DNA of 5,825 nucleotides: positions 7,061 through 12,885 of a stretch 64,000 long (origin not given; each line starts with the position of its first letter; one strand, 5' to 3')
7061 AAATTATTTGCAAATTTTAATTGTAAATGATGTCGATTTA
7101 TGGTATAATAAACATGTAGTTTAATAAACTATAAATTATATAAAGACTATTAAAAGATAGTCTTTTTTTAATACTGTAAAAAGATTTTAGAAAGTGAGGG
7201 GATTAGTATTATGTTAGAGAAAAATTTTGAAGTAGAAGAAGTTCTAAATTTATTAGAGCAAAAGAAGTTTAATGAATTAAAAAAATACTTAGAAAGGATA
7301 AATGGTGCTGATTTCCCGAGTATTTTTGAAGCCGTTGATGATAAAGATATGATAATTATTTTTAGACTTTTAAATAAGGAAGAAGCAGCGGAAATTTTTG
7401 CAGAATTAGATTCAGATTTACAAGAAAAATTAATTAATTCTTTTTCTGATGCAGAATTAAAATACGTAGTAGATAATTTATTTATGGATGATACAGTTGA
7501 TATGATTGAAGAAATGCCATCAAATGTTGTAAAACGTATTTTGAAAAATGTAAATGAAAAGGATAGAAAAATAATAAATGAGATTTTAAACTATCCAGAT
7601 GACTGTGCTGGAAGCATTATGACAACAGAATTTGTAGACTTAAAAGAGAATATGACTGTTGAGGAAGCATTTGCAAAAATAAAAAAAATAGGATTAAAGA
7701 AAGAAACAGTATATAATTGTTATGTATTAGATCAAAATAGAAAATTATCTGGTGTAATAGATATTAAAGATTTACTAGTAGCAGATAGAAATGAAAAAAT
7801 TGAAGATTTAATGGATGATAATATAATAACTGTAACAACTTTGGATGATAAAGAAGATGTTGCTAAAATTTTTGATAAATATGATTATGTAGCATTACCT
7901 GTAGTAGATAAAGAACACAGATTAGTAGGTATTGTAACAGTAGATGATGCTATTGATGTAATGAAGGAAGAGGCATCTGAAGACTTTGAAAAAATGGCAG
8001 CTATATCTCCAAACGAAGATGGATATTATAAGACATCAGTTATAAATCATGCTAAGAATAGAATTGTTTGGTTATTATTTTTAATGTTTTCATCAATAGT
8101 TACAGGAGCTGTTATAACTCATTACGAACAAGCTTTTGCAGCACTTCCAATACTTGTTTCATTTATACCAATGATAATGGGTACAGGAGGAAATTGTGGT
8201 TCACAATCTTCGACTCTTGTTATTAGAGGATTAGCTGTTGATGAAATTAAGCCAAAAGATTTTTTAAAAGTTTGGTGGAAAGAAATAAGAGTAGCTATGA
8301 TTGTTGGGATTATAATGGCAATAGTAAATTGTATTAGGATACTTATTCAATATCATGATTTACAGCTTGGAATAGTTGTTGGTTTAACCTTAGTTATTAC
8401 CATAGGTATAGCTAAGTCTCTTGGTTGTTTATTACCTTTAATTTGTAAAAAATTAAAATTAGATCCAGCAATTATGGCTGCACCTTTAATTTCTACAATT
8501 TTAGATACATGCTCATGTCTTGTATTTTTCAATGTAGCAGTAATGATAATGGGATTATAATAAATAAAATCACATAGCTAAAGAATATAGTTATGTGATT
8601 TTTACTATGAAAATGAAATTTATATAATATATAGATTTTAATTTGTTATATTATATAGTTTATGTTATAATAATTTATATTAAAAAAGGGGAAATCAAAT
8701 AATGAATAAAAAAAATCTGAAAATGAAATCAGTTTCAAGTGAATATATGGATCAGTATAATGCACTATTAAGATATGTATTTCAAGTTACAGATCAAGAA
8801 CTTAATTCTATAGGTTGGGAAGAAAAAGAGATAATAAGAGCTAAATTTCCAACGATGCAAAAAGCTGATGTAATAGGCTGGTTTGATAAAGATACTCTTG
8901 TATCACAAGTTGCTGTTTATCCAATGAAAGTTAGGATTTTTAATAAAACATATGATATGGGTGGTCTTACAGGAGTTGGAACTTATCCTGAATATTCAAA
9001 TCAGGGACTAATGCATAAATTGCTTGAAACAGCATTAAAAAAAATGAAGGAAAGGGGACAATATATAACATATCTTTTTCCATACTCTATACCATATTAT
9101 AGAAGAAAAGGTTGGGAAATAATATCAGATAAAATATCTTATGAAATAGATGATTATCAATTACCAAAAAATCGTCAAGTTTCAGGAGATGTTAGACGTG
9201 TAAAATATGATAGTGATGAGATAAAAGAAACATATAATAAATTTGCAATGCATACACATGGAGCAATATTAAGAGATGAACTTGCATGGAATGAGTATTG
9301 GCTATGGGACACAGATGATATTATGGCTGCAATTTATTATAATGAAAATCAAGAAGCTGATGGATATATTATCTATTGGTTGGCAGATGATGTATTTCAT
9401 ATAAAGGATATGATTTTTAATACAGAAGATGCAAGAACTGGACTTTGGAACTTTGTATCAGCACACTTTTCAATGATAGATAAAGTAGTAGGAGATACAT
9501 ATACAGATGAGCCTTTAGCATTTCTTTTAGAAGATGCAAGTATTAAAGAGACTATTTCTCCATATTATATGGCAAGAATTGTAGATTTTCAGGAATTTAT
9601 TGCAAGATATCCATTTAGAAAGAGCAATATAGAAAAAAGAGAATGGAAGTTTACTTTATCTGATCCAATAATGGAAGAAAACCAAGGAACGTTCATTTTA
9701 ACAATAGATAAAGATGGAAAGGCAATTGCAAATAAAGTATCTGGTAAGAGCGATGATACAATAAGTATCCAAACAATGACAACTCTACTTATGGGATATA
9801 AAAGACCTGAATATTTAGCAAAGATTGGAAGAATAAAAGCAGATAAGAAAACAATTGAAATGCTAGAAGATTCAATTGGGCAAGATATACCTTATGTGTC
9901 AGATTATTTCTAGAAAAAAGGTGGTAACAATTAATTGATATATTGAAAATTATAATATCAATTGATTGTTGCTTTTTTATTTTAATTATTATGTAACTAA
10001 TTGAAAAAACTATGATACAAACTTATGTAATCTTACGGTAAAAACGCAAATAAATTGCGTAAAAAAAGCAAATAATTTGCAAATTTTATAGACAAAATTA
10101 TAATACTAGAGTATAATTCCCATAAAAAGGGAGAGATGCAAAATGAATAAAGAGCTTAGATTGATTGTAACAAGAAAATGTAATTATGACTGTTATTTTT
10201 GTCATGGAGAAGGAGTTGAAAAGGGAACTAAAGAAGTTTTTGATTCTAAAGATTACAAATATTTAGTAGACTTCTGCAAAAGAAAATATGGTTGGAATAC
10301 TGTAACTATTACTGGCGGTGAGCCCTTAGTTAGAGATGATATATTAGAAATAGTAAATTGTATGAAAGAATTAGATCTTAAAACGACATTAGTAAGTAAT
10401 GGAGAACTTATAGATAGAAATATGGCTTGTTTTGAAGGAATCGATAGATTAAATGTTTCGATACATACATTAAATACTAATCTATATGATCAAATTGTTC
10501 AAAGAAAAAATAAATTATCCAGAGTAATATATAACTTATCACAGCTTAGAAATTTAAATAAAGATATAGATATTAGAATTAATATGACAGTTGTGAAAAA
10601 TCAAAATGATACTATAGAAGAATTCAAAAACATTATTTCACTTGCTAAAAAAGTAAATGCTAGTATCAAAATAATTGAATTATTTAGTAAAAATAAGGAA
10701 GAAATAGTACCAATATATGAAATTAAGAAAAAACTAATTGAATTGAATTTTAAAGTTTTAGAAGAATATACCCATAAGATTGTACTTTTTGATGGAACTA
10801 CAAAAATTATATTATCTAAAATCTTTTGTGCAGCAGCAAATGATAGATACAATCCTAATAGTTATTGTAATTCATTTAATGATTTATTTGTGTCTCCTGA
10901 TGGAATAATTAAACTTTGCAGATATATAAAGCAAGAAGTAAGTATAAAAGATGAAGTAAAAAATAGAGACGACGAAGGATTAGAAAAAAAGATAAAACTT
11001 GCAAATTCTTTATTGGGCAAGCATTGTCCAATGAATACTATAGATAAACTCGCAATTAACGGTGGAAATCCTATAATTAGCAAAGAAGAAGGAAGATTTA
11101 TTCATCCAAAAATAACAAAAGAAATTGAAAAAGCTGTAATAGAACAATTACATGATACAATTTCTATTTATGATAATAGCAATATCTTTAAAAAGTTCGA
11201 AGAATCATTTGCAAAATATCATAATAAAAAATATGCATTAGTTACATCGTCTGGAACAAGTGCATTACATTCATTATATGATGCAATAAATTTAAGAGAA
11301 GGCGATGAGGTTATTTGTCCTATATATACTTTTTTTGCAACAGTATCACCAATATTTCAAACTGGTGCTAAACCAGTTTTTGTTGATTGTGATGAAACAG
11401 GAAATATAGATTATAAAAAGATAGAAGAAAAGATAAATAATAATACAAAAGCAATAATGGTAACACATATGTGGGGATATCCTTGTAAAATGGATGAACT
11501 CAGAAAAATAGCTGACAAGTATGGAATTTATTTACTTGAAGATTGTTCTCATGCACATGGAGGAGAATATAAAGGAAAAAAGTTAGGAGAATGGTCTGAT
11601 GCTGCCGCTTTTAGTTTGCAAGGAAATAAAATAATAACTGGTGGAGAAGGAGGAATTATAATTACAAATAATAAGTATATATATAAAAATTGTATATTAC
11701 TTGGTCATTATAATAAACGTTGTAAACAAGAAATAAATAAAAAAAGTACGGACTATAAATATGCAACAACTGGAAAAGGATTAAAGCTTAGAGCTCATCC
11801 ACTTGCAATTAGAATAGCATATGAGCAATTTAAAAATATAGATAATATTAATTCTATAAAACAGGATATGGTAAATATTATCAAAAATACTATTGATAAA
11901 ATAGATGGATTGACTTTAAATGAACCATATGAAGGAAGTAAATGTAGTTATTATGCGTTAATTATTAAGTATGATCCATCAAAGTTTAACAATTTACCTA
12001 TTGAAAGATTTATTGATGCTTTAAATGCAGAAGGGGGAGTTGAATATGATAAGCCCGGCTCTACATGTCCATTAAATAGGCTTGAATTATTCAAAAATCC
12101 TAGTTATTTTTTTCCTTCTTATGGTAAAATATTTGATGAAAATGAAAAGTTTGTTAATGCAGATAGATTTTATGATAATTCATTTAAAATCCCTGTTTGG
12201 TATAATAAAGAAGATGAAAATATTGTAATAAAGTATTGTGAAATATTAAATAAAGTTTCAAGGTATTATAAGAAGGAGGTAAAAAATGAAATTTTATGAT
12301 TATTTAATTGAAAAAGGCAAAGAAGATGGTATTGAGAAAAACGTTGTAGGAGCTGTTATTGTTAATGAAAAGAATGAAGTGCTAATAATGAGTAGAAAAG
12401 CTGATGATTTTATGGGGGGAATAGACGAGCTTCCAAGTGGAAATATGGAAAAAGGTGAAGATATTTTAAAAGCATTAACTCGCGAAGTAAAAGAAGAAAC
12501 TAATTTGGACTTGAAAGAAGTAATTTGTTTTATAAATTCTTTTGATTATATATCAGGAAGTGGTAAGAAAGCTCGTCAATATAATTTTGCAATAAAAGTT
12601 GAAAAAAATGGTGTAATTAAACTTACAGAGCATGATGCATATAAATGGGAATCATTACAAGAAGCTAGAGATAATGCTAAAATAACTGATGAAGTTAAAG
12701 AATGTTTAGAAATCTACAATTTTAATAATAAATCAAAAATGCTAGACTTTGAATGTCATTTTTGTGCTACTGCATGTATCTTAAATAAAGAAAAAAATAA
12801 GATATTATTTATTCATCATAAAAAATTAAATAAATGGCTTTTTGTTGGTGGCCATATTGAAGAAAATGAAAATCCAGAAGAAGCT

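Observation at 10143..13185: Candidate new system: radical SAM-aminotransferase fusion plus double NUDIX, possibly making 3'-amino-3'-deoxynucleotides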

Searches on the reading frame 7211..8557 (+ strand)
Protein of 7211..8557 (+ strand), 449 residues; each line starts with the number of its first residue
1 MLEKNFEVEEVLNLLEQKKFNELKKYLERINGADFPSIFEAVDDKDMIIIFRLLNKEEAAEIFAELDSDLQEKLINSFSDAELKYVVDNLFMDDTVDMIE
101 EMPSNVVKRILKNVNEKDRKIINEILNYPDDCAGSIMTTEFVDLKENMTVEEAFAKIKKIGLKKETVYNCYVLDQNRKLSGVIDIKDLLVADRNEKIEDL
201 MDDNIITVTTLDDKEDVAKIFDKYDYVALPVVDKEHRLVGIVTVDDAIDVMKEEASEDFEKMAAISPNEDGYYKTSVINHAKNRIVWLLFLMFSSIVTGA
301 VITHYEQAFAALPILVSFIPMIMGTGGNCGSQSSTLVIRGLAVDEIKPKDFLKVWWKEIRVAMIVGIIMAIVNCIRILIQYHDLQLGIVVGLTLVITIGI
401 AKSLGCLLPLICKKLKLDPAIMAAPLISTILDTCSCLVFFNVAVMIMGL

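Call 4: search_protein_families(library=pfam, proteins=[window:7211-8557:+], max_evalue=0.01)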
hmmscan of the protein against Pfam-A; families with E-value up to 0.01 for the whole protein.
window:7211-8557:+ (449 aa): 3 families
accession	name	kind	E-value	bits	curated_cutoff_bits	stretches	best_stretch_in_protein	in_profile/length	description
PF01769.21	MgtE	-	7.8e-38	130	27.6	1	319-441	1-124/125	Divalent cation transporter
PF03448.22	MgtE_N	-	3.1e-25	89.1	25.9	1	33-131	4-102/102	MgtE intracellular N domain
PF00571.33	CBS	-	1.4e-18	67.4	24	2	197-252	1-56/57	CBS domain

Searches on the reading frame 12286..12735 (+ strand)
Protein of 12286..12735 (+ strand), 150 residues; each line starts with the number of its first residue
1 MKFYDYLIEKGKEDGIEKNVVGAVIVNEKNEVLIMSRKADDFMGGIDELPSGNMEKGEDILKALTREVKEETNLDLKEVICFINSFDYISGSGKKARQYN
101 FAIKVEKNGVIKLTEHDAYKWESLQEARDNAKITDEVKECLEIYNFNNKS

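Call 55: find_homologous_proteins(query=A5, max_evalue=1e-8)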
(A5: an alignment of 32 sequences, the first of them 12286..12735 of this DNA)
Query A5 (32 sequences) (150 aa, profile of the alignment): 3249 proteins with E <= 1e-8 among 6296 candidates; the best 120 are listed.
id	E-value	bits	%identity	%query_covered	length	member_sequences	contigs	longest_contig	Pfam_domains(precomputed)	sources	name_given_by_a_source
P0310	3.1e-63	230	66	97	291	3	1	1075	PF00293.35,PF14815.13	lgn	-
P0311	4.8e-60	219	85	99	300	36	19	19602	PF00293.35,PF14815.13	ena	-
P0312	7.3e-60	219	79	99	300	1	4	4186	PF00293.35,PF14815.13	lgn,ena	-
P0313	8.1e-59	215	89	100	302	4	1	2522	PF00293.35,PF14815.13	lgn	-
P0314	1.8e-58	214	100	100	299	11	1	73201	PF00293.35,PF14815.13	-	-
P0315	2.6e-58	214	88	99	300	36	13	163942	PF00293.35,PF14815.13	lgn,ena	-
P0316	3.1e-58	213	87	100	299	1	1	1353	PF00293.35,PF14815.13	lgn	-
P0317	4.1e-58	213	94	100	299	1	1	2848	PF00293.35,PF14815.13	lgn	-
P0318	1.8e-57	211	87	99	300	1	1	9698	PF00293.35,PF14815.13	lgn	-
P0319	2.9e-57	210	87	99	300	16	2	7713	PF00293.35,PF14815.13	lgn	-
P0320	2.9e-57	210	85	100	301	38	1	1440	PF00293.35,PF14815.13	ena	-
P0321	3.4e-57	210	84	99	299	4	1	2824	PF00293.35,PF14815.13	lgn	-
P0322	2.4e-56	207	97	99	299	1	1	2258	PF00293.35,PF14815.13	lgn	-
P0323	5.8e-54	200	54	93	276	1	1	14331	PF00293.35,PF14815.13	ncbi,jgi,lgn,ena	-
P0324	6.0e-53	196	66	99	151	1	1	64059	PF00293.35,PF14815.13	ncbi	-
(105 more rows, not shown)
